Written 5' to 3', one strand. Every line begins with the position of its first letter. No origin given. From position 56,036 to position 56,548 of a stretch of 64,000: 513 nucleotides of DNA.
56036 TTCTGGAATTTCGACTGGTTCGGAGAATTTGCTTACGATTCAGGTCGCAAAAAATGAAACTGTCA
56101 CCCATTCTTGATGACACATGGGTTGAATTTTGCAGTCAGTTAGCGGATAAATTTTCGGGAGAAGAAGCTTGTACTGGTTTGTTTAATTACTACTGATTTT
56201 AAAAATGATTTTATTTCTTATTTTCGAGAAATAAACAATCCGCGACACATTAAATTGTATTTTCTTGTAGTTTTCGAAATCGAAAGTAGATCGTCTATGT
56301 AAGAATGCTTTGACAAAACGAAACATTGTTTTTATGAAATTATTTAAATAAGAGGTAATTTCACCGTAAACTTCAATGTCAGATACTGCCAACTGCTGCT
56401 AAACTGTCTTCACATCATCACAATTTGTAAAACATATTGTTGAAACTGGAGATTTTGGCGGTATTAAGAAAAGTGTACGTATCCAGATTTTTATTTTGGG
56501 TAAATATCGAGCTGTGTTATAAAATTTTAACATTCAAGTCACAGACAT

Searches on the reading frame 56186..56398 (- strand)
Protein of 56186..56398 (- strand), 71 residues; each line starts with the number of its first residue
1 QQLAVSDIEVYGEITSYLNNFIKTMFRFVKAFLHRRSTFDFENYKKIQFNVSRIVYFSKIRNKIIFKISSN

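Call 74: search_protein_families(library=pfam, max_evalue=0.01, proteins=[window:56186-56398:-])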
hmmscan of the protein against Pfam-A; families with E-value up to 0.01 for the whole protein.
window:56186-56398:- (71 aa): 1 family
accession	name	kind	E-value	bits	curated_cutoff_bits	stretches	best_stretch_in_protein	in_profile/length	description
PF03705.20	CheR_N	-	0.0031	17.6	27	1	26-47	3-24/53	CheR methyltransferase, all-alpha domain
